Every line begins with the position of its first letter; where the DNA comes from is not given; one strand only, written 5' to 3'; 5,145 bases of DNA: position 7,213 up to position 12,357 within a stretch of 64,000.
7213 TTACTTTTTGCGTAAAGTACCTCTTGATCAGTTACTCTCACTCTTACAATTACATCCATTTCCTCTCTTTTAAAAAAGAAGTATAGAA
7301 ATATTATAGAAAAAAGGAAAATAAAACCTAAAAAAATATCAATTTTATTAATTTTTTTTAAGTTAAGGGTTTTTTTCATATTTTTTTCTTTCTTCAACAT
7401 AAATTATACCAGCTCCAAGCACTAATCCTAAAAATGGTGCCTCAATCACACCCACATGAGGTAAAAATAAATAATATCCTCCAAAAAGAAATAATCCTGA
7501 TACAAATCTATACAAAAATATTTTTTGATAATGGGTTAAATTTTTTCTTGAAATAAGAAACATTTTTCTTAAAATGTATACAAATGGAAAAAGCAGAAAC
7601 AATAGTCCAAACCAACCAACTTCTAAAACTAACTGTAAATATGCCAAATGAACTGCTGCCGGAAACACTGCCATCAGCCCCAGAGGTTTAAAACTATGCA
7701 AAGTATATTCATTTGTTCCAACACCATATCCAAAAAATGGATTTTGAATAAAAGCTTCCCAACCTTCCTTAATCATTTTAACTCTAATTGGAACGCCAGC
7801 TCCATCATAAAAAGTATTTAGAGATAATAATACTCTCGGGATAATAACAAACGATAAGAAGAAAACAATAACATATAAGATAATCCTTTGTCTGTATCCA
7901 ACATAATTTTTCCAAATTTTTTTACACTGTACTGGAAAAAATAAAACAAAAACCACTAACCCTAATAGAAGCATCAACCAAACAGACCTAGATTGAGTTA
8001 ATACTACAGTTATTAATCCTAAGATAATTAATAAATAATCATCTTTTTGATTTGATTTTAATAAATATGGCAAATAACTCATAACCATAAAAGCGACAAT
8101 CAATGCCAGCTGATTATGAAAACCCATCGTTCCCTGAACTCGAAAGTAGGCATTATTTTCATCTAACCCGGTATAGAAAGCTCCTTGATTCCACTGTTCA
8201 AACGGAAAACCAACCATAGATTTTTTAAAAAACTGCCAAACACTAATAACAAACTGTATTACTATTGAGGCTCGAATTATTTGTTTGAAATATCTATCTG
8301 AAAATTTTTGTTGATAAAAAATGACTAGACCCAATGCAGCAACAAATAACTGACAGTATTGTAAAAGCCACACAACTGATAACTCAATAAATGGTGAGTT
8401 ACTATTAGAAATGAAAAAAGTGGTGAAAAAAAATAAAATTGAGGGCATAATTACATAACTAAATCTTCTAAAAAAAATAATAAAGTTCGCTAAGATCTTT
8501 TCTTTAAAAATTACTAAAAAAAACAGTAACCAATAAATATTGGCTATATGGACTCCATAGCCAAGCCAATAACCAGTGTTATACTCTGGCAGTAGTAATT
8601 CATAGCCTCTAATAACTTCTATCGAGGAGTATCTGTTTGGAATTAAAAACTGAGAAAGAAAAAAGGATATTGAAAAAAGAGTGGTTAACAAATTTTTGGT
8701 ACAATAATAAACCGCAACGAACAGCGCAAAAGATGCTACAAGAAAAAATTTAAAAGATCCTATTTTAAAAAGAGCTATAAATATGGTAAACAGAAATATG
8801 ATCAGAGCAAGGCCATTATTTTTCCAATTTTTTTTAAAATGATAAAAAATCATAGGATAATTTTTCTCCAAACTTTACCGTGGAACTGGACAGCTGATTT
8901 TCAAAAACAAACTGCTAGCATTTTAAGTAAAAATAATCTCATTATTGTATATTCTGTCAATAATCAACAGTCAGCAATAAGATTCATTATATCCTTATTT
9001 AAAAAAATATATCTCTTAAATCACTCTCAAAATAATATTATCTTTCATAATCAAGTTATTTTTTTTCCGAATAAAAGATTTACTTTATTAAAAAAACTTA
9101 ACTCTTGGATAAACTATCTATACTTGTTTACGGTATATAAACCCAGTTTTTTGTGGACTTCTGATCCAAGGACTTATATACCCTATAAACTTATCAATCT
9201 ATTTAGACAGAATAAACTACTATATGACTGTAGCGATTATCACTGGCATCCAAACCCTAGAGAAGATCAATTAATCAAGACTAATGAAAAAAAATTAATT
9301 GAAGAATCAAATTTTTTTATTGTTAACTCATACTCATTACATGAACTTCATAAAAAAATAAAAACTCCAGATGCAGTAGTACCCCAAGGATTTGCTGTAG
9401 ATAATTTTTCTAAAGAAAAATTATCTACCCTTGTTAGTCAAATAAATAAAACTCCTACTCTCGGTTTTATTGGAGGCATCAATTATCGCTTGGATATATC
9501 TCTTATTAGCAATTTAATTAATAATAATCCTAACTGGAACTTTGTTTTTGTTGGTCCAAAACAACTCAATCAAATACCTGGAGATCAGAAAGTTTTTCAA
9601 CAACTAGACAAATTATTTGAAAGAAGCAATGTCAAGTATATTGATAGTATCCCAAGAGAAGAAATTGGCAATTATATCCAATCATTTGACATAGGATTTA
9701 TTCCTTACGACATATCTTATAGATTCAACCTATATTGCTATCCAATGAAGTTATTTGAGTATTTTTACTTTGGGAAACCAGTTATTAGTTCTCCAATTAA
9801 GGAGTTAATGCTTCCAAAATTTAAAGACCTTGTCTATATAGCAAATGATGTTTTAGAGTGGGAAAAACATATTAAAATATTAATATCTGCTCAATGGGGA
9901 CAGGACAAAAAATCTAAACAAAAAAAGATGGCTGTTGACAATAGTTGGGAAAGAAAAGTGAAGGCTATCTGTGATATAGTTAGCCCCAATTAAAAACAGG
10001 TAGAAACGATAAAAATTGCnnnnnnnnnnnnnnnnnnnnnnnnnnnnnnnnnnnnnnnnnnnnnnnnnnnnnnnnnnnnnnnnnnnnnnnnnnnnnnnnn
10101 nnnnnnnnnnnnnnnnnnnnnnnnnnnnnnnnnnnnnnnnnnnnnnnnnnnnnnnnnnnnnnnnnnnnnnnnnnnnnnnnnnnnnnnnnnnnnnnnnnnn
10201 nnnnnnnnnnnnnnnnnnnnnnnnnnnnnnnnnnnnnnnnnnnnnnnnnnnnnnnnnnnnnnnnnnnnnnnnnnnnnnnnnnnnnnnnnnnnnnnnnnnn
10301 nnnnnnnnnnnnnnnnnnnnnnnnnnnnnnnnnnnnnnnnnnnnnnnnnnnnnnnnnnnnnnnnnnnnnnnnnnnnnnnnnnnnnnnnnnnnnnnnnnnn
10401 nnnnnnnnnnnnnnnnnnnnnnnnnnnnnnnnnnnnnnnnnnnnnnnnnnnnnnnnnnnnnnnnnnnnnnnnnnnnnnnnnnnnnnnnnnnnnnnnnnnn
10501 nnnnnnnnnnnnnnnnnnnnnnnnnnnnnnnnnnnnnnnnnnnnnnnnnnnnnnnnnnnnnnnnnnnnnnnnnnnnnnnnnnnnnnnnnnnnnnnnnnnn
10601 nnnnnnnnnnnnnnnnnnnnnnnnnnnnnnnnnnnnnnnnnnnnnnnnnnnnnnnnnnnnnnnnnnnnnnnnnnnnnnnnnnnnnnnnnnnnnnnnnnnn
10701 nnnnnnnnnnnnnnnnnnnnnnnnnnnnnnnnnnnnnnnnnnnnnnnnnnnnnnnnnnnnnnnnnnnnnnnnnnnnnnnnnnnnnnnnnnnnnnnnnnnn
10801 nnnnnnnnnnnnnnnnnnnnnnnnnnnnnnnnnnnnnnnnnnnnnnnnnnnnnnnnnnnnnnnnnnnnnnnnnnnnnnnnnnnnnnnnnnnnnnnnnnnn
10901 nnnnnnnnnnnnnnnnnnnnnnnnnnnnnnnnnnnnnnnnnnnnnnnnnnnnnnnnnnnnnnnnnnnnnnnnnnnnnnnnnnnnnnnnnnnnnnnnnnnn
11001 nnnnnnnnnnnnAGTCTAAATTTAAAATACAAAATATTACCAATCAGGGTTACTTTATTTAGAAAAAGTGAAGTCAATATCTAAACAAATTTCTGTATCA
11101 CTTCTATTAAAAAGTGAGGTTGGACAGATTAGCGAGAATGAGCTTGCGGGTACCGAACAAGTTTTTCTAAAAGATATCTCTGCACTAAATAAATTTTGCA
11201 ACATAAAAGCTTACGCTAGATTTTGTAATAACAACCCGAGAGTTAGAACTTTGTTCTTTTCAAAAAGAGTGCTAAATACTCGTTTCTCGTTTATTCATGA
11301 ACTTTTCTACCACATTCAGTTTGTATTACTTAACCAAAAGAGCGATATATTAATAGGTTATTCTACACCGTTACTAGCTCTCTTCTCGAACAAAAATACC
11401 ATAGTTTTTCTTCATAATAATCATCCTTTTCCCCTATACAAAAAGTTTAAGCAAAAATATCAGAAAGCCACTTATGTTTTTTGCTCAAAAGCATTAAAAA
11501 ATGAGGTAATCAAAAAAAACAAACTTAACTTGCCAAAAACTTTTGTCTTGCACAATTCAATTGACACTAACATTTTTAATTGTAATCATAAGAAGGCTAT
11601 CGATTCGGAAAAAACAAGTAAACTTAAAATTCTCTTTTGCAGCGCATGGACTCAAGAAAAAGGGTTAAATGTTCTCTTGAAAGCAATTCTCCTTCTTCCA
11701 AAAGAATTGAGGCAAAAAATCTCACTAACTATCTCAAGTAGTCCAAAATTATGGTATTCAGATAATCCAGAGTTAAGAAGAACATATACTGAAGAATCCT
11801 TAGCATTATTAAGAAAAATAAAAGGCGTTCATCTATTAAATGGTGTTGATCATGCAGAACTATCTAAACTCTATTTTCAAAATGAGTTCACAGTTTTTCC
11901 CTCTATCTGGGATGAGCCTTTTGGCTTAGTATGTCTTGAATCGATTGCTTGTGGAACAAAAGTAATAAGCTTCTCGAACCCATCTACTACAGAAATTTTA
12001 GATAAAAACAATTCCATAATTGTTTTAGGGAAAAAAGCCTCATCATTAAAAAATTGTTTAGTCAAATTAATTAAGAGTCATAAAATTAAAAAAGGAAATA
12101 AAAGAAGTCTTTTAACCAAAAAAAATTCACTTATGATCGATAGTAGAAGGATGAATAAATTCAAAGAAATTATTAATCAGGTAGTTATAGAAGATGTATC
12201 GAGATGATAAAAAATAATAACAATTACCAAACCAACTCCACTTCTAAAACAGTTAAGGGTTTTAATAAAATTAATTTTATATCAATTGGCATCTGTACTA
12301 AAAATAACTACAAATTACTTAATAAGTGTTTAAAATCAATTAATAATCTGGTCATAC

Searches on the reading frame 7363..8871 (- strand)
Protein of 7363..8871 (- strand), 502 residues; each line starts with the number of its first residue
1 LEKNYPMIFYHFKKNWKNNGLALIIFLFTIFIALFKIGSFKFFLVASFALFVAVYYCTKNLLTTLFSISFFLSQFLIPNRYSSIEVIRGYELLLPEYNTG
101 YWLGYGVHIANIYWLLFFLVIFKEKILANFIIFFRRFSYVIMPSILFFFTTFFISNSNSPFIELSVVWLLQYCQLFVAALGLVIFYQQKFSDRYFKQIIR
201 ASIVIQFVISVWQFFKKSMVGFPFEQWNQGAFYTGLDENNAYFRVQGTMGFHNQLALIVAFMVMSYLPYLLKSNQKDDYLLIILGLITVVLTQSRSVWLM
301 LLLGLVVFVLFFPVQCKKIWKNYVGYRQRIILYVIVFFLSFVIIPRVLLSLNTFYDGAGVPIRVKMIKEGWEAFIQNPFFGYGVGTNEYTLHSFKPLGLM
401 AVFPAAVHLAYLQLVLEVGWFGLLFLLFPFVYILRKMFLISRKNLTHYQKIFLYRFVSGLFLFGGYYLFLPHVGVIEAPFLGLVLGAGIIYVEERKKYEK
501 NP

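Call 80: search_protein_families(library=pfam, proteins=[window:7363-8871:-], max_evalue=0.0001)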
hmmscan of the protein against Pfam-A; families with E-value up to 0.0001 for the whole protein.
window:7363-8871:- (502 aa): 1 family
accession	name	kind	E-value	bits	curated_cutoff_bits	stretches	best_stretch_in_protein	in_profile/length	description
PF04932.20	Wzy_C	-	1.7e-16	60.8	31.7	1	281-427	2-149/149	O-Antigen ligase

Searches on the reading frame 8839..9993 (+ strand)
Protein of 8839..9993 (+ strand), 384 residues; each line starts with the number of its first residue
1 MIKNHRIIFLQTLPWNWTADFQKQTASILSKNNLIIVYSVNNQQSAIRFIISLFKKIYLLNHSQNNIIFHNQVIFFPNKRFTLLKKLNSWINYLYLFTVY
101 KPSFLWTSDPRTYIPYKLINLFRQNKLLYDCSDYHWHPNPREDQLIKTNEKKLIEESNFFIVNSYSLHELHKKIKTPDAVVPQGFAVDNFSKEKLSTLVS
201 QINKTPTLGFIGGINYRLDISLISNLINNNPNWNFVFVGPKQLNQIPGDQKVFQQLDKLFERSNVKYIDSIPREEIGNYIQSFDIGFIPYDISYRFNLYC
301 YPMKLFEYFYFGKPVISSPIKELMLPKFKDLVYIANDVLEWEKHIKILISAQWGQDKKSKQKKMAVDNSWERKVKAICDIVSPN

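Call 80: search_protein_families(library=pfam, proteins=[window:8839-9993:+], max_evalue=0.0001)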
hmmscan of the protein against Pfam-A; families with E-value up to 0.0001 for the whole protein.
window:8839-9993:+ (384 aa): 2 families
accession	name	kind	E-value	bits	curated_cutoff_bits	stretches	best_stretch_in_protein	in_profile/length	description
PF00534.26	Glycos_transf_1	-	2.5e-07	30.8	26.4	1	220-349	30-156/172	Glycosyl transferases group 1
PF13692.12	Glyco_trans_1_4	-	1e-06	29.5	27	1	220-349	21-140/142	Glycosyl transferases group 1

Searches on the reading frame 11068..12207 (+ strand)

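Call 80: search_protein_families(library=pfam, proteins=[window:11068-12207:+], max_evalue=0.0001)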
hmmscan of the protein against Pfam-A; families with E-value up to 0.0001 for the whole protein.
window:11068-12207:+ (379 aa): 2 families
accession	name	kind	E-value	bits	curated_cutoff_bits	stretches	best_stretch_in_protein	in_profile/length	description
PF00534.26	Glycos_transf_1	-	1.1e-18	67.8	26.4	1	180-338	10-159/172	Glycosyl transferases group 1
PF13692.12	Glyco_trans_1_4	-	3.7e-13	50.4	27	1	187-336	3-141/142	Glycosyl transferases group 1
